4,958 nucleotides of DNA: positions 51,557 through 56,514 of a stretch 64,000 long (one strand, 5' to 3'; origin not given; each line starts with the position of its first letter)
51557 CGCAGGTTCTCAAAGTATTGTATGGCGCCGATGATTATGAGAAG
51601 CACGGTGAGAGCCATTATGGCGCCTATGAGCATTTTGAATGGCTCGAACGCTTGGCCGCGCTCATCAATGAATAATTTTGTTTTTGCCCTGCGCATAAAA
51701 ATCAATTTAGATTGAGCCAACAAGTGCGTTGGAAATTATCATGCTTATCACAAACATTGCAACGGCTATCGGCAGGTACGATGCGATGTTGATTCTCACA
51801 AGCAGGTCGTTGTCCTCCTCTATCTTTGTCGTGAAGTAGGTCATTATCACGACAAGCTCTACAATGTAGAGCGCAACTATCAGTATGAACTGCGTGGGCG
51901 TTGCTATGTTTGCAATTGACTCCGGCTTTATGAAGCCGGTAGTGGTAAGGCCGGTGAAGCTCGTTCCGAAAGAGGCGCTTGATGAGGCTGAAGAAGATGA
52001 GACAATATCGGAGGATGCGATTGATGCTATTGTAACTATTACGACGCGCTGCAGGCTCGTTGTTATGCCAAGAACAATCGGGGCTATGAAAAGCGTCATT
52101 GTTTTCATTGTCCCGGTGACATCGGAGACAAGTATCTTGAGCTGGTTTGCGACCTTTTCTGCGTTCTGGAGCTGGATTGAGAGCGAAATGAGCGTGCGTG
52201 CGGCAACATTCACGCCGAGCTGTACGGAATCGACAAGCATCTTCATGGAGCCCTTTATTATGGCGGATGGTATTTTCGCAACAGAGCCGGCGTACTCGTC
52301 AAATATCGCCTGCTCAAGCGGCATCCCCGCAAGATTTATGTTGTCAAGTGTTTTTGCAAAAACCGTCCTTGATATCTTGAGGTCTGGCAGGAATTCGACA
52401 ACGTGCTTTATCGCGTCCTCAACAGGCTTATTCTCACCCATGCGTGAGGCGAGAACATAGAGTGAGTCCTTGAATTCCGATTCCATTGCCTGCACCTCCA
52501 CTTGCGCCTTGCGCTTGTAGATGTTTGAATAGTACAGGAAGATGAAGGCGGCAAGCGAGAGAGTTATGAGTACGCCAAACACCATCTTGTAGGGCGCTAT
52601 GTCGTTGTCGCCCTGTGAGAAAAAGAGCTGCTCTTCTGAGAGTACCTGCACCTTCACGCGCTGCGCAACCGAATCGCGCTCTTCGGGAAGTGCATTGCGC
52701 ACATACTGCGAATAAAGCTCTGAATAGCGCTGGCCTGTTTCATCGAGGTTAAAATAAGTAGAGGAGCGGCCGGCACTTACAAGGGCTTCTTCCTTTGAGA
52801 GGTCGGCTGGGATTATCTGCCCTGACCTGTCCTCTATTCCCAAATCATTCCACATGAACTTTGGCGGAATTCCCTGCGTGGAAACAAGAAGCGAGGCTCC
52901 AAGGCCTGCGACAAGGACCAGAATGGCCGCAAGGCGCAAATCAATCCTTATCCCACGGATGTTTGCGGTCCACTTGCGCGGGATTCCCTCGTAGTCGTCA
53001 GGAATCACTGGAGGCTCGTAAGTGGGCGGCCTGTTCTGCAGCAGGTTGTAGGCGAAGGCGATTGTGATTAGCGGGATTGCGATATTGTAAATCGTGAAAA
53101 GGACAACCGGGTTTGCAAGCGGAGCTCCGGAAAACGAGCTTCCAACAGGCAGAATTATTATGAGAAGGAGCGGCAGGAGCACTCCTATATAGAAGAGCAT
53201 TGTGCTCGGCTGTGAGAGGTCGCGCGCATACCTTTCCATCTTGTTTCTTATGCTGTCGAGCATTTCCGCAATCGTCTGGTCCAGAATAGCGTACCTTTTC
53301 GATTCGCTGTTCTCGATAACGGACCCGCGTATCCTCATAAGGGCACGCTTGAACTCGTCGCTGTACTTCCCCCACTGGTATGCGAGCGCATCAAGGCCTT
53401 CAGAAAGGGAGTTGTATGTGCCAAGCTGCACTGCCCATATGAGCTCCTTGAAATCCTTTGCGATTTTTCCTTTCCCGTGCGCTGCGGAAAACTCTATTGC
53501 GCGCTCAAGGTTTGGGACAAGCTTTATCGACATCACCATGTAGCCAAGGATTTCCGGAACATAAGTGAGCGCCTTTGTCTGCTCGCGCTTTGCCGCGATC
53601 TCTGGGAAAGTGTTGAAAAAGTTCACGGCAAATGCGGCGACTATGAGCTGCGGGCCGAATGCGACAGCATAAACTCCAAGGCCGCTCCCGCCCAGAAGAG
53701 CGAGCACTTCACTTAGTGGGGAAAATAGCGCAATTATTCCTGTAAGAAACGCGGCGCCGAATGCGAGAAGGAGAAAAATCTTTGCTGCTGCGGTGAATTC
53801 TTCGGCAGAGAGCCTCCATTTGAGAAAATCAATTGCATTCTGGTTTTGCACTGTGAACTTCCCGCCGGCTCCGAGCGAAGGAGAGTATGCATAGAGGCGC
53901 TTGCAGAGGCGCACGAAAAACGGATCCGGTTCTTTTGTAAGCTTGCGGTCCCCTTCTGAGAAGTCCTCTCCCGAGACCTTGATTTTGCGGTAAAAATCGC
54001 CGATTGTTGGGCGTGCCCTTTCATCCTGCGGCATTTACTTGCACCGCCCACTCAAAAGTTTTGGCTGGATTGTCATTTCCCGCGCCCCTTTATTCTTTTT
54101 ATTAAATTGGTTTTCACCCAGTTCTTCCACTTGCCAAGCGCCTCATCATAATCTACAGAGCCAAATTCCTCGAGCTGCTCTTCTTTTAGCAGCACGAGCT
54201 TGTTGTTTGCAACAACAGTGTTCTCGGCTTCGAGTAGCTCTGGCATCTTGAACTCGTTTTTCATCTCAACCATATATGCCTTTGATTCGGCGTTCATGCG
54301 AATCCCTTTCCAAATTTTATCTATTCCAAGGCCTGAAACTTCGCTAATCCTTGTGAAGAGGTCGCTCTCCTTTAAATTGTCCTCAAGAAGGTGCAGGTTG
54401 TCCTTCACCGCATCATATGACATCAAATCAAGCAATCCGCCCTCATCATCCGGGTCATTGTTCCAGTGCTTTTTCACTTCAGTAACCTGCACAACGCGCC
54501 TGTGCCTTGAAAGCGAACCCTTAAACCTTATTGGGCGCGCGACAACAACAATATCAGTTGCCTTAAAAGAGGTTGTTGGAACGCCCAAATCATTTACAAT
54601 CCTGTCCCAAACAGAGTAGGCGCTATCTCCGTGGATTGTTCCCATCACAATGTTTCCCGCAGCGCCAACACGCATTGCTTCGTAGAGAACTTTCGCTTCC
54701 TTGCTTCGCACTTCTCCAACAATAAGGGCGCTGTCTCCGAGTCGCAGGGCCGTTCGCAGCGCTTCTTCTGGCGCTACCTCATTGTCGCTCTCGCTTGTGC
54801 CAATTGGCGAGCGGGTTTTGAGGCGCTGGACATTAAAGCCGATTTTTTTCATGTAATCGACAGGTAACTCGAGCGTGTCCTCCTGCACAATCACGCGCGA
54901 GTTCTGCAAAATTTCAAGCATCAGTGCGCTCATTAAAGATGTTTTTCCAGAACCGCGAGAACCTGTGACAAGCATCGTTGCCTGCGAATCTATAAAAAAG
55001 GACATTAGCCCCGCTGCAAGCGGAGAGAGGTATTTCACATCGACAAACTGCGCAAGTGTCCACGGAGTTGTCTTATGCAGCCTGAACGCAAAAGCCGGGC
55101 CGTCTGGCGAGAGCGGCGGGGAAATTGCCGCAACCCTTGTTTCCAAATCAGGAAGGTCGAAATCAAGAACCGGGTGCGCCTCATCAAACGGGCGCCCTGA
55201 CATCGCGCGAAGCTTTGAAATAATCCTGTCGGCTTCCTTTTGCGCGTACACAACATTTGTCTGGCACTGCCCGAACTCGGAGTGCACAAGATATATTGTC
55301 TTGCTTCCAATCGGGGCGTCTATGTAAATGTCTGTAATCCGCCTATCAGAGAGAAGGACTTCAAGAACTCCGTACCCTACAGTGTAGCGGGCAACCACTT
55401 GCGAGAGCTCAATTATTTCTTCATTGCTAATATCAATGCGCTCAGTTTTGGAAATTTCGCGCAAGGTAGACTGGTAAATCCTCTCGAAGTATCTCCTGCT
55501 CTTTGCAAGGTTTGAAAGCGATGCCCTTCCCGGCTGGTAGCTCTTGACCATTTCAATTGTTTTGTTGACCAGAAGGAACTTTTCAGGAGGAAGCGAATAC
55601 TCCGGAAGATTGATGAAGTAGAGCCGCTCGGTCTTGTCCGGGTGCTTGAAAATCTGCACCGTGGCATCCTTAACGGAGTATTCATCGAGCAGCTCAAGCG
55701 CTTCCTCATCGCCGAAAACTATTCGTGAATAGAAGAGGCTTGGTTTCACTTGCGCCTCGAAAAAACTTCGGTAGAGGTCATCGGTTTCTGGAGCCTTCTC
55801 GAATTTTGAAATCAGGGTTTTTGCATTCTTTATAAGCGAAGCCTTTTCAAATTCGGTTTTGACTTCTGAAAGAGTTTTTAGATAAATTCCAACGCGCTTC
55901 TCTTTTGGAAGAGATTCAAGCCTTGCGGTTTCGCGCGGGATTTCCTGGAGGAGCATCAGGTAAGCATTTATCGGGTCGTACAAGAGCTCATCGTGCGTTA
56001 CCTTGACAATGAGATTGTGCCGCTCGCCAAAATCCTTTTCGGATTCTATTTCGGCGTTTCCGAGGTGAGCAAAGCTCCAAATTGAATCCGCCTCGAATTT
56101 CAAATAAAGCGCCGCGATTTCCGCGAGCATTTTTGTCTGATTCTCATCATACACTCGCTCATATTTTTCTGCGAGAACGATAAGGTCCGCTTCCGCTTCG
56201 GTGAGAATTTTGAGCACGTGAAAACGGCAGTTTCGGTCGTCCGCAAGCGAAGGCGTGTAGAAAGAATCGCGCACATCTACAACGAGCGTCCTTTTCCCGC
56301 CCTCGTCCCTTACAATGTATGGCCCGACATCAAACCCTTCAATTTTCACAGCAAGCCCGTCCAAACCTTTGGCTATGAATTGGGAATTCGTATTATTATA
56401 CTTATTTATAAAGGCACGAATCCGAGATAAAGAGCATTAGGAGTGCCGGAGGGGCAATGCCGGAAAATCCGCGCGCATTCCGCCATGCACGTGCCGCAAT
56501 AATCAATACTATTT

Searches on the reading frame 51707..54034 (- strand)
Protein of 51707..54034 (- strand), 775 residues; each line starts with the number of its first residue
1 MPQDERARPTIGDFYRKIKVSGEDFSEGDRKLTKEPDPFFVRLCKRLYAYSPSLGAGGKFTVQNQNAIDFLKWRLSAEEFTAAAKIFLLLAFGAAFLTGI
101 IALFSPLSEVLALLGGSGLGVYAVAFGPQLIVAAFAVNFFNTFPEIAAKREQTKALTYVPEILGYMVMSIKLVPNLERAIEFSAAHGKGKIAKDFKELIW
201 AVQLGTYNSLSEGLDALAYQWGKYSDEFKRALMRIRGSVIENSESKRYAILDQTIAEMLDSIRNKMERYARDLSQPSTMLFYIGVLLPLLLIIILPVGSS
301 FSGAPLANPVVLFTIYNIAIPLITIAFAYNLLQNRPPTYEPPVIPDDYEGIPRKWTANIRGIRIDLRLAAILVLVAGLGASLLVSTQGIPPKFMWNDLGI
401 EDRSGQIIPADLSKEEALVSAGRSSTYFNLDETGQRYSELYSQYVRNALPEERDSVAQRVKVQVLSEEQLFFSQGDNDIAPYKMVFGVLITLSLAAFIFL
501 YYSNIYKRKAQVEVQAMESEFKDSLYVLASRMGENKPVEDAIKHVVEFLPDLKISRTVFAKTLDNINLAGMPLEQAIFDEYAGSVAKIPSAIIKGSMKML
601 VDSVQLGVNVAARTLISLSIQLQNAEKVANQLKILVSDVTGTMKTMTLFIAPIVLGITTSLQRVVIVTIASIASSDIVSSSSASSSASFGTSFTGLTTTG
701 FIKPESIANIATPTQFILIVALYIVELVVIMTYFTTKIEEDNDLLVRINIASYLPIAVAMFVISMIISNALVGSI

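Call 13: search_protein_families(library=pfam, proteins=[window:51707-54034:-], max_evalue=0.1)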
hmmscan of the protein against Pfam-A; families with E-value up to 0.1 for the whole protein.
window:51707-54034:- (775 aa): 1 family
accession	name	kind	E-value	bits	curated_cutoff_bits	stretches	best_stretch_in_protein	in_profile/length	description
PF00482.28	T2SSF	-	0.00025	21.4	25.2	1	165-296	4-125/125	Type II secretion system (T2SS), protein F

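Call 14: search_protein_families(library=ncbifam, proteins=[window:51707-54034:-], max_evalue=0.1)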
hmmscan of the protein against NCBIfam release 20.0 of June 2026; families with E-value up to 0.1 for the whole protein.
window:51707-54034:- (775 aa): 0 families

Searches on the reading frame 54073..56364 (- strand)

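Call 13: search_protein_families(library=pfam, proteins=[window:54073-56364:-], max_evalue=0.1)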
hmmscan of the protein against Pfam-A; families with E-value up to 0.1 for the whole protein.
window:54073-56364:- (763 aa): 12 families
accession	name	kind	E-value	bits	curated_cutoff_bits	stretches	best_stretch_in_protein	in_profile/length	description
PF00437.27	T2SSE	-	9.6e-20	71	24.9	1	376-612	55-277/370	Type II/IV secretion system protein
PF13191.12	AAA_16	-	0.0014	19.6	32.6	1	463-561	26-117/167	AAA ATPase domain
PF20720.3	nSTAND3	-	0.0057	16.8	27.2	1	460-494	16-50/155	Novel STAND NTPase 3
PF13555.12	AAA_29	-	0.0075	16.4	27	1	458-483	19-44/61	P-loop containing region of AAA domain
PF13401.12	AAA_22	-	0.0098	16.7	27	1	460-552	4-93/130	AAA domain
PF24389.1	ORC-CDC6-like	-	0.011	14.9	27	1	459-488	30-59/571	ORC-CDC6-like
PF06414.18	Zeta_toxin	-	0.016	15.1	22.3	1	463-498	18-54/199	Zeta toxin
PF12775.13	AAA_7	-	0.023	14.7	25.8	1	453-489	25-60/181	P-loop containing dynein motor region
PF00005.33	ABC_tran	-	0.035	15.2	25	1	454-533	4-73/137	ABC transporter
PF13173.12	AAA_14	-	0.073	13.5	27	0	463-489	4-30/129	AAA domain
PF02492.25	cobW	-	0.083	12.9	20.7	0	463-502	2-42/180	CobW/HypB/UreG, nucleotide-binding domain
PF10412.15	TrwB_AAD_bind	-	0.088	12.1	20.5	0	461-494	15-49/387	Type IV secretion-system coupling protein DNA-binding domain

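Call 14: search_protein_families(library=ncbifam, proteins=[window:54073-56364:-], max_evalue=0.1)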
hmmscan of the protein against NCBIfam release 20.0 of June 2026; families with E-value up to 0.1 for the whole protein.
window:54073-56364:- (763 aa): 25 families
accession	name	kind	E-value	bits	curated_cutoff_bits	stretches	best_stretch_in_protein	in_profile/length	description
NF058587.1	archaellum_moto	equivalog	3.5e-45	154.8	550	1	297-679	113-479/527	archaellum flagellar ATPase motor FlaI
TIGR03819.1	heli_sec_ATPase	hypoth_equivalog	4e-41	141.3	373.15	1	305-590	26-298/340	TadA family conjugal transfer-associated ATPase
TIGR02782.1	TrbB_P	equivalog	8e-26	91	304.55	1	336-631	16-294/303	P-type conjugative transfer ATPase TrbB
NF053672.1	bindosome_BasE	exception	7.6e-23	81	1000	1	222-689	37-480/512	bindosome assembly system ATPase subunit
TIGR02788.1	VirB11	equivalog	6.1e-20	71.5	249.95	2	454-591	137-264/308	P-type DNA transfer ATPase VirB11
NF010469.0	PRK13894.1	subfamily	3.9e-17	62.6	508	1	362-590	53-265/320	conjugal transfer ATPase TrbB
NF010407.0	PRK13833.1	subfamily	5.6e-15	55.6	499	1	375-593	59-262/323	conjugal transfer protein TrbB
NF041000.1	ATPase_ComGA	equivalog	7.5e-14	51.4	300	1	459-609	126-261/267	competence type IV pilus ATPase ComGA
TIGR01420.1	pilT_fam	subfamily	3.9e-12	46.1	319.1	1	459-591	120-241/343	PilT/PilU family type 4a pilus ATPase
NF010425.0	PRK13851.1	equivalog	5.4e-10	38.7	461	1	457-583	158-274/344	type IV secretion system protein VirB11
NF007755.0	PRK10436.1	equivalog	3.2e-09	36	617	1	458-616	216-359/465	type II secretion system protein GspE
NF010475.0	PRK13900.1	equivalog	4.4e-09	35.9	389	1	456-629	155-324/333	type IV secretion system ATPase VirB11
TIGR02533.1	type_II_gspE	equivalog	8.5e-09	34.6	630.25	1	459-597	241-363/486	type II secretion system ATPase GspE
NF053534.1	T4PilAsmATPsTfpB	equivalog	1.9e-08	33.2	850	1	460-625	335-482/584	type IV pilus assembly ATPase TfpB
TIGR02538.1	type_IV_pilB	equivalog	2.6e-07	29.7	675.65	1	461-610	316-449/564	type IV-A pilus assembly ATPase PilB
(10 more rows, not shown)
